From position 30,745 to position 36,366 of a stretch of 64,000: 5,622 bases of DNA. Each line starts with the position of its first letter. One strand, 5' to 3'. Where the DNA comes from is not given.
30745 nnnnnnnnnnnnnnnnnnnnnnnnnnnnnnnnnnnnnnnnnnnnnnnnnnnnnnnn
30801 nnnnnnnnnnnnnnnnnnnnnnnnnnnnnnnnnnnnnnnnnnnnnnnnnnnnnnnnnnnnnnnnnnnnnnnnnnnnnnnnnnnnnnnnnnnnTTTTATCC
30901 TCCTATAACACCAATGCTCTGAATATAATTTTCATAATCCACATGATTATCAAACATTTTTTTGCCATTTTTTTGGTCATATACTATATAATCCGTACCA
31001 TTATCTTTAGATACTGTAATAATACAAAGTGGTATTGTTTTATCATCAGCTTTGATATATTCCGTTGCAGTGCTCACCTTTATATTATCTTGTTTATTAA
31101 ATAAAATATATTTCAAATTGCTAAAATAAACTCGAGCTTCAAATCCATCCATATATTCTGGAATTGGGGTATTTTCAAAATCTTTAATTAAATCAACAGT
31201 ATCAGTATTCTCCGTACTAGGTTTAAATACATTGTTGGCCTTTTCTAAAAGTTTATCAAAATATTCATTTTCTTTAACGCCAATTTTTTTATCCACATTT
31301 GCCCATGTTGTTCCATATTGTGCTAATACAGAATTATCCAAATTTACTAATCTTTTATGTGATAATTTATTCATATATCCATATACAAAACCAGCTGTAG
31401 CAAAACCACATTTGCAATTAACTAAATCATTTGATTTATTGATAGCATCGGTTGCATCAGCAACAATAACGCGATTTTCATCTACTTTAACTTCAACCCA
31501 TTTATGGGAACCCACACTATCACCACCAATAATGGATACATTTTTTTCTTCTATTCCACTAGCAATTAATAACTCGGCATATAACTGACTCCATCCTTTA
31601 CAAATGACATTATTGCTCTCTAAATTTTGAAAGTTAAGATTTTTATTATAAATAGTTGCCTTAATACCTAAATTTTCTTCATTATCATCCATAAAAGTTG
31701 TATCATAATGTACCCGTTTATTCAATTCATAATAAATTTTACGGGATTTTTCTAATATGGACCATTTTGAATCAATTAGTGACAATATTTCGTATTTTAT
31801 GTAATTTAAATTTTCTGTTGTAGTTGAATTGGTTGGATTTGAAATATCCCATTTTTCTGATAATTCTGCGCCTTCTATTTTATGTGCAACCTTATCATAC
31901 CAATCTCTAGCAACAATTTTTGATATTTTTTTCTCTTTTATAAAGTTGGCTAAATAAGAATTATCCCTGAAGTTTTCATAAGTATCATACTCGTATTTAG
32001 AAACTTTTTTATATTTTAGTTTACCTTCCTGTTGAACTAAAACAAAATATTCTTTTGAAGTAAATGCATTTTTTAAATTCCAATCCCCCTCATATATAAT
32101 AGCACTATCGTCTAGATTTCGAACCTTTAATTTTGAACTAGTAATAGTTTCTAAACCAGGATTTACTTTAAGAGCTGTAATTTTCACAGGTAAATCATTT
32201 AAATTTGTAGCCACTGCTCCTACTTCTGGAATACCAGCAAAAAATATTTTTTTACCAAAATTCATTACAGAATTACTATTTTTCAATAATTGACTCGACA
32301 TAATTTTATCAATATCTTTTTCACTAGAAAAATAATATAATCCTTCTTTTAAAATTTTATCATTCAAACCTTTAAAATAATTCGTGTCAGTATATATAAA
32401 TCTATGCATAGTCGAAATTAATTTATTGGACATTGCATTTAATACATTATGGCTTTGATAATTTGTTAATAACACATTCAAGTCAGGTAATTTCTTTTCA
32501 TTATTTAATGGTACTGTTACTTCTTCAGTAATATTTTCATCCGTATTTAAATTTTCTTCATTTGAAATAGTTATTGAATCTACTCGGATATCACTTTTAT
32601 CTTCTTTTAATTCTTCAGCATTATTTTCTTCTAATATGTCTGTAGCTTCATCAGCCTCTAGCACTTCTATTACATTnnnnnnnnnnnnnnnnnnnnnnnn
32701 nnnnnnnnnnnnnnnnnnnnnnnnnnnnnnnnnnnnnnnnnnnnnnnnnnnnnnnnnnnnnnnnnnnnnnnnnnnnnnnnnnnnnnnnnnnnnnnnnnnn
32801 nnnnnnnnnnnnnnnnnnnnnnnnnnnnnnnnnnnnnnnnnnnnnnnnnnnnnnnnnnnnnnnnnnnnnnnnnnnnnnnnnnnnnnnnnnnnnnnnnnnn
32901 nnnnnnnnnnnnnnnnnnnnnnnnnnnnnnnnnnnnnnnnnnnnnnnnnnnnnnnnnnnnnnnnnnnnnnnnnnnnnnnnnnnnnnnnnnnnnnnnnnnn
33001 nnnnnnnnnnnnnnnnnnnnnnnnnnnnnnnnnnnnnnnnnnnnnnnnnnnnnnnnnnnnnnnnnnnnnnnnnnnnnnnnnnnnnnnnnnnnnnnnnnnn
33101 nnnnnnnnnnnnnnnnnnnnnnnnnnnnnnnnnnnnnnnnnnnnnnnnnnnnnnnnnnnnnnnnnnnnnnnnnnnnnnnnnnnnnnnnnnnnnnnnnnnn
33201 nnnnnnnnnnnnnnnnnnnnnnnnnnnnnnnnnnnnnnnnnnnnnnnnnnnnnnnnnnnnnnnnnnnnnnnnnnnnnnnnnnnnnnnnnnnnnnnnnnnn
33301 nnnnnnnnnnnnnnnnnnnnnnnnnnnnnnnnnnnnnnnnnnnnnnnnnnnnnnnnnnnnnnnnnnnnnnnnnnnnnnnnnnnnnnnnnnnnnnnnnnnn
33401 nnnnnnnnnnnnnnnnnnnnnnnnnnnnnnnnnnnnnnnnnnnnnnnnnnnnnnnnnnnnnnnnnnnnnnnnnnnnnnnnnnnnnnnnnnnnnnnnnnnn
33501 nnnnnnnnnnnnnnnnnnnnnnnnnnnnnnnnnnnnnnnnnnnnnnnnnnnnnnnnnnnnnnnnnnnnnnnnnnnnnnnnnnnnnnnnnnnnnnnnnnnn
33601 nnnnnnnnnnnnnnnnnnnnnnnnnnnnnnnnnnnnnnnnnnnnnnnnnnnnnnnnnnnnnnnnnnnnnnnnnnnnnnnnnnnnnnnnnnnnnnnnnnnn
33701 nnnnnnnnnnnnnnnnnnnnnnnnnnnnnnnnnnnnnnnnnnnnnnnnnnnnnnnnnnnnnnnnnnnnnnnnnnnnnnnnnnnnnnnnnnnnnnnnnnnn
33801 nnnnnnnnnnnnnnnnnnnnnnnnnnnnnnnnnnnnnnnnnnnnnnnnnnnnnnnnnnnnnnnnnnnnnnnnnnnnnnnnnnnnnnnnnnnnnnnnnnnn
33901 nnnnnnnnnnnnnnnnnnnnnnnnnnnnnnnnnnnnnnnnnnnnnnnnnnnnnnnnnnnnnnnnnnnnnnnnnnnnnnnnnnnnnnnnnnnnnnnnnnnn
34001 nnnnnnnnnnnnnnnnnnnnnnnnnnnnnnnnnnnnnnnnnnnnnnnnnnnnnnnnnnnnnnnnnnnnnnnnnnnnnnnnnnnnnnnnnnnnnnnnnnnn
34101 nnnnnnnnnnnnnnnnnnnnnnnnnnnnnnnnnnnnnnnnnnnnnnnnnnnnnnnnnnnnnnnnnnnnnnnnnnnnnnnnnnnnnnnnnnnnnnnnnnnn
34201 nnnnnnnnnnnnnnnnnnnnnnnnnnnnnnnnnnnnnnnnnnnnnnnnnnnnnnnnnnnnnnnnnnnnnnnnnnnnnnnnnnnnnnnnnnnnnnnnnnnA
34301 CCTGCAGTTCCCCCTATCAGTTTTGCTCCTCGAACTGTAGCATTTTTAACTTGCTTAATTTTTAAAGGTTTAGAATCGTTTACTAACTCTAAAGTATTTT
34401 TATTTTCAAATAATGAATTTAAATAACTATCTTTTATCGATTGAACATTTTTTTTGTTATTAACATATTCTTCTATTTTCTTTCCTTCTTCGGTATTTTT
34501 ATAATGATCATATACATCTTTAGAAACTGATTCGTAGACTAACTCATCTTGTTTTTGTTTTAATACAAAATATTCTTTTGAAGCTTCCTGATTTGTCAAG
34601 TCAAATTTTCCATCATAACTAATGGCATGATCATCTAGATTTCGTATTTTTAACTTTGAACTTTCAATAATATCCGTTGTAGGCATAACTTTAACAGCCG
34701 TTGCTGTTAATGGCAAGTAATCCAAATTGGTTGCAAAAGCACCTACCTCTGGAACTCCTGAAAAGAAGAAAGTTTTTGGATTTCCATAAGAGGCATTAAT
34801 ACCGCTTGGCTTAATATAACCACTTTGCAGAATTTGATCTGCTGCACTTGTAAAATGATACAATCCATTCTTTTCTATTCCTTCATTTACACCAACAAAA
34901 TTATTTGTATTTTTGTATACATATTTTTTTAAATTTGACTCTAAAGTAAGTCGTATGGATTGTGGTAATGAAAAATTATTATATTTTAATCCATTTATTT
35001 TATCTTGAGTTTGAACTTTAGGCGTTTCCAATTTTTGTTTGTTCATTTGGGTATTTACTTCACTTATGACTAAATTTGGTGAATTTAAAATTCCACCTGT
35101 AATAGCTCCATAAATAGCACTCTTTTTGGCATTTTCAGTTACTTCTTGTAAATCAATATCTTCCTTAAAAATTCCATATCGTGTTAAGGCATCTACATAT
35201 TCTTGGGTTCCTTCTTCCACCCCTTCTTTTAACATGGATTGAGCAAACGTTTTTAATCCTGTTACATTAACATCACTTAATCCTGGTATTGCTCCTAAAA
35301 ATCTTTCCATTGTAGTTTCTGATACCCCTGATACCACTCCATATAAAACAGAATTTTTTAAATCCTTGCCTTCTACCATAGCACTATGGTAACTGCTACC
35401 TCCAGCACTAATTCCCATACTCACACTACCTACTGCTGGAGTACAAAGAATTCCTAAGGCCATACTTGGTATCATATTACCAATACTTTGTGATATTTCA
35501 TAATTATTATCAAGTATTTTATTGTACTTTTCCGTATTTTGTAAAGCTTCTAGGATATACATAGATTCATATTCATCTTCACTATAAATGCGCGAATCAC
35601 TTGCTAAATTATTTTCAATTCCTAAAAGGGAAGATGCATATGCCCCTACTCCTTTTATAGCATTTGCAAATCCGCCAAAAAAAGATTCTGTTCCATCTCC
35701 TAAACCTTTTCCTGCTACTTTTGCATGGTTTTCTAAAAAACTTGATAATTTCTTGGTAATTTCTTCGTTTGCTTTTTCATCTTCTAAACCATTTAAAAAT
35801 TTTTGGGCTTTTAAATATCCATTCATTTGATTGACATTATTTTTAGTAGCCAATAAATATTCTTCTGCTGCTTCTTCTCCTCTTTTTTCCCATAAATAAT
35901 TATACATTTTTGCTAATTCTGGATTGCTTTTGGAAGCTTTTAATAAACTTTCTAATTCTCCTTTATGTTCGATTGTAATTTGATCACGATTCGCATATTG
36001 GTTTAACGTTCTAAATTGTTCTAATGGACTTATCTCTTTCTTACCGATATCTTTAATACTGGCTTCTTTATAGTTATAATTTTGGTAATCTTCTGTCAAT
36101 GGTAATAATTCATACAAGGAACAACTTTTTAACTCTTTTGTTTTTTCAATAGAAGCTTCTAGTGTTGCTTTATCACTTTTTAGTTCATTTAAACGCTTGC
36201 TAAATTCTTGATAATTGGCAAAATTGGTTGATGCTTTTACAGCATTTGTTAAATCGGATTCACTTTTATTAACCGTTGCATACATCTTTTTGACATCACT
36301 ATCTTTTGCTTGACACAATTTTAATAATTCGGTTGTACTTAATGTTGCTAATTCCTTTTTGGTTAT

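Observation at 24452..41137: T7SSb-like locus with EssC and a YukD-like protein but no EsaA/EssA/EssB in the window, driven by a tandem-WXG100 gene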

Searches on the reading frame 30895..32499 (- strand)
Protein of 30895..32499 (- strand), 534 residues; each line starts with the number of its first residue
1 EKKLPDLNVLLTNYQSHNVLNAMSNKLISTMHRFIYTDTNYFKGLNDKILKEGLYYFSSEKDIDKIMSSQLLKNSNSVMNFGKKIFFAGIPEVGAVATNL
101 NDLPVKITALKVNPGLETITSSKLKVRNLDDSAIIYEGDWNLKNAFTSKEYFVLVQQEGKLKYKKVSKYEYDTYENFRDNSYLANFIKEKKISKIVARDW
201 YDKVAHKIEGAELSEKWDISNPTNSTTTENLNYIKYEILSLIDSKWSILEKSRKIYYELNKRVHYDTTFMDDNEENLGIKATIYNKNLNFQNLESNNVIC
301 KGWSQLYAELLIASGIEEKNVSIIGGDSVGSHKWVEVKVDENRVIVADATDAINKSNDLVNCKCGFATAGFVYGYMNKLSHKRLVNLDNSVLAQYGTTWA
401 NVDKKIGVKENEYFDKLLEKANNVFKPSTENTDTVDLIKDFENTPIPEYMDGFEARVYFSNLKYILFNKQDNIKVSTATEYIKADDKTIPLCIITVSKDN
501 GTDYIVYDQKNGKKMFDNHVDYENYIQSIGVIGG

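Call 79: search_protein_families(library=pfam, max_evalue=1, proteins=[window:30895-32499:-])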
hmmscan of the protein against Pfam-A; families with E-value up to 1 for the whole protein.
window:30895-32499:- (534 aa): 2 families
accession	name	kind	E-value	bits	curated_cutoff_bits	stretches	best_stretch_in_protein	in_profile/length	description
PF01841.26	Transglut_core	-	0.002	18.8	23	1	249-348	15-107/108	Transglutaminase-like superfamily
PF15633.11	Tox-ART-HYD1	-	0.12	13.5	25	0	54-84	1-32/97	HYD1 signature containing ADP-ribosyltransferase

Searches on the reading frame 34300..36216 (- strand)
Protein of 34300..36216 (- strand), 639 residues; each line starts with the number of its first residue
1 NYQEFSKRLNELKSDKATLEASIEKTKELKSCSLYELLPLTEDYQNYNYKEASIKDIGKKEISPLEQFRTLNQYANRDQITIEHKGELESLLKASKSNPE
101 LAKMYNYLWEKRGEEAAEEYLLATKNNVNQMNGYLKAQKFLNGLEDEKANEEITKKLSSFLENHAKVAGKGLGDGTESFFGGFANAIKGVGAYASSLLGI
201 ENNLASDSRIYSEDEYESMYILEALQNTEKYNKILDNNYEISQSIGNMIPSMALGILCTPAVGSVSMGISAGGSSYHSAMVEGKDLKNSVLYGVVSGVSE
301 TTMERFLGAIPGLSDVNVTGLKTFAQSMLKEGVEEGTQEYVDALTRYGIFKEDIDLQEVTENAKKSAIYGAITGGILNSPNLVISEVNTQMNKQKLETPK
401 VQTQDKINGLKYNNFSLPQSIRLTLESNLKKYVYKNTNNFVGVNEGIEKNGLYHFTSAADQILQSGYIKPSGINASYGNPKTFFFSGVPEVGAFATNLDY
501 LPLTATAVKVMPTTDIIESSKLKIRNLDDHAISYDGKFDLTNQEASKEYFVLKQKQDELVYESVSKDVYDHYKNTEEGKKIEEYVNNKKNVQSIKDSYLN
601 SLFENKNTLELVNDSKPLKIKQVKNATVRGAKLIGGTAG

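Call 79: search_protein_families(library=pfam, max_evalue=1, proteins=[window:34300-36216:-])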
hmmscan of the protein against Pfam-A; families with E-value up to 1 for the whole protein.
window:34300-36216:- (639 aa): 1 family
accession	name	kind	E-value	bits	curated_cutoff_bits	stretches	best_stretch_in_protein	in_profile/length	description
PF02256.22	Fe_hyd_SSU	-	0.032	14.7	24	1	92-121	20-49/56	Iron hydrogenase small subunit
